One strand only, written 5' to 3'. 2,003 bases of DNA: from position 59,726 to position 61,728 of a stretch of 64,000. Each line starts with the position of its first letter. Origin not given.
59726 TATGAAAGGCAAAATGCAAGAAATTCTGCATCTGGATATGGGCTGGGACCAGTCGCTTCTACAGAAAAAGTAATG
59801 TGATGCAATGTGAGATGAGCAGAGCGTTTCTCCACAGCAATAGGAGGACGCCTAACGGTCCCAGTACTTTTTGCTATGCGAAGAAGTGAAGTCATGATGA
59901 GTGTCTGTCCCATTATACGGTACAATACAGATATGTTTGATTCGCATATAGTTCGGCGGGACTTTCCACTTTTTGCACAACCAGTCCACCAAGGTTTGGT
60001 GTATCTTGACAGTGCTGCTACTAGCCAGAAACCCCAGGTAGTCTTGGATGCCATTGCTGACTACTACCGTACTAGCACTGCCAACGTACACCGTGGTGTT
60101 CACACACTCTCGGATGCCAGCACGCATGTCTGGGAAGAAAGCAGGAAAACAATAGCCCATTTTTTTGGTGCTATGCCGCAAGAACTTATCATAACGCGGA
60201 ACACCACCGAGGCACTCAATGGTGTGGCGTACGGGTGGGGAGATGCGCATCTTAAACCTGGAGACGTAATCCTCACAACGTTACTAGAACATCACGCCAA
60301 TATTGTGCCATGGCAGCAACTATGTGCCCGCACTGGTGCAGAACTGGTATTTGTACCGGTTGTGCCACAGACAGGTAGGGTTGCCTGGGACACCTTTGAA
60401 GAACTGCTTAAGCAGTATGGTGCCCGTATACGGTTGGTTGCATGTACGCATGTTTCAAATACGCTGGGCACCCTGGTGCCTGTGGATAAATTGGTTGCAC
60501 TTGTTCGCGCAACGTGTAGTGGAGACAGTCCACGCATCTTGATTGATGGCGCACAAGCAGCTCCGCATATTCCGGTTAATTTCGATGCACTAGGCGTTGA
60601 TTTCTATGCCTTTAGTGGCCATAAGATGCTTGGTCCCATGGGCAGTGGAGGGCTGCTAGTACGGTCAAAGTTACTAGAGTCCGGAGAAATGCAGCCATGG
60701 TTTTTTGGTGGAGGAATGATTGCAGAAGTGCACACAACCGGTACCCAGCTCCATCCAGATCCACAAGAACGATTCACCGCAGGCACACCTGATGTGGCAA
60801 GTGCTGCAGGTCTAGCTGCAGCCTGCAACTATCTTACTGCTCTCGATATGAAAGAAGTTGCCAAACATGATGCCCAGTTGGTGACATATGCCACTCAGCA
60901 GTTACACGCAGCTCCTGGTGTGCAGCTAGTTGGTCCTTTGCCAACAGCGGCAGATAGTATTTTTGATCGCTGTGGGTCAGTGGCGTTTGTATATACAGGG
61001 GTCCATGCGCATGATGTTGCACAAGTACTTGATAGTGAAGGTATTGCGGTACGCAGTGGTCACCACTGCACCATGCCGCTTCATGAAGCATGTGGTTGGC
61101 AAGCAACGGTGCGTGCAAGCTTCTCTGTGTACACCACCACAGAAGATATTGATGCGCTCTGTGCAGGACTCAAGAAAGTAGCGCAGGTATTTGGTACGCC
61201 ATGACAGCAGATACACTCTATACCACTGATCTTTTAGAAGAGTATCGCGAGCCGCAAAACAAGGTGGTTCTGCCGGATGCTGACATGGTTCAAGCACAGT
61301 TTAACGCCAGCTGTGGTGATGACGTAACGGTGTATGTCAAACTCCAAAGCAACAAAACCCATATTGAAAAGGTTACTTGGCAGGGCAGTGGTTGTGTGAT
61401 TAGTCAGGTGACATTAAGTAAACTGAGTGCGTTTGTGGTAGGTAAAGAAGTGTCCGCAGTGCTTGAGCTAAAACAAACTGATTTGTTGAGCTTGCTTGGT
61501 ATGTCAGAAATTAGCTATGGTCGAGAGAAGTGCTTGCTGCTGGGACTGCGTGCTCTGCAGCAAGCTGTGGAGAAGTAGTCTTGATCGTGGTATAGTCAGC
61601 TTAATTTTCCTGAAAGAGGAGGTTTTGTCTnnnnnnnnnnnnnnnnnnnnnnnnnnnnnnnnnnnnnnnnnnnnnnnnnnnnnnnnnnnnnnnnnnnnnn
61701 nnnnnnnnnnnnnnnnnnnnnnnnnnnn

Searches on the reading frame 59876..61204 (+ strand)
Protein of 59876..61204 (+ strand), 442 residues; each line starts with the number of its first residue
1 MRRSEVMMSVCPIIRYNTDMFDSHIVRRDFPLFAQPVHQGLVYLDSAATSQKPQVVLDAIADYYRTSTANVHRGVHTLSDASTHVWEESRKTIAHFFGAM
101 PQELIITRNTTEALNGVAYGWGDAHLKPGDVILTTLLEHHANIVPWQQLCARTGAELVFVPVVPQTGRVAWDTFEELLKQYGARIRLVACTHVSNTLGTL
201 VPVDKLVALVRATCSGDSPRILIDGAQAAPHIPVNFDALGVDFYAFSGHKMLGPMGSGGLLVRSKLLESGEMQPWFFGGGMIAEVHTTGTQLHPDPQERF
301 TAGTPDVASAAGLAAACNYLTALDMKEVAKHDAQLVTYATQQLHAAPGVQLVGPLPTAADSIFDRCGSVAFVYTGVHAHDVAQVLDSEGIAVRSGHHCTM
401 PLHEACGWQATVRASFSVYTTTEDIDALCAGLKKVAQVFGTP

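Call 21: search_protein_families(library=pfam, proteins=[window:59876-61204:+], max_evalue=0.001)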
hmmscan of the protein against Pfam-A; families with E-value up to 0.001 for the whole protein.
window:59876-61204:+ (442 aa): 3 families
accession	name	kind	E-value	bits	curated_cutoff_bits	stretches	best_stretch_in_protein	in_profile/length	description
PF00266.25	Aminotran_5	-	1.6e-118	396.4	21.5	1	42-428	1-371/371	Aminotransferase class-V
PF00155.27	Aminotran_1_2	-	7.3e-07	29.1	19.7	1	49-211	17-173/361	Aminotransferase class I and II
PF01212.27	Beta_elim_lyase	-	1.2e-05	25.2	27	1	124-282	66-231/288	Beta-eliminating lyase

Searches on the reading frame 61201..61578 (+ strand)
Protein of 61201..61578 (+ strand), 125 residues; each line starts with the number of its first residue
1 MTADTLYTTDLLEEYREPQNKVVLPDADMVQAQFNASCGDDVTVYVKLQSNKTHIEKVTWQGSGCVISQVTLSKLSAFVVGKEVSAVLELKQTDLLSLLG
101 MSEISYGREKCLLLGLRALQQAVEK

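Call 21: search_protein_families(library=pfam, proteins=[window:61201-61578:+], max_evalue=0.001)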
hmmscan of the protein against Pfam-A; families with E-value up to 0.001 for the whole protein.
window:61201-61578:+ (125 aa): 1 family
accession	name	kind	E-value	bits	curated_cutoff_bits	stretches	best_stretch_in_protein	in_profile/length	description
PF01592.21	NifU_N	-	5.3e-18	65.8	22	1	7-124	2-118/127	NifU-like N terminal domain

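Call 32: find_encoding_contigs(protein=window:61201-61578:+, flank=10000, max_places=4)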
Protein window:61201-61578:+ (125 aa): no gene with exactly this product is on record in the collection.
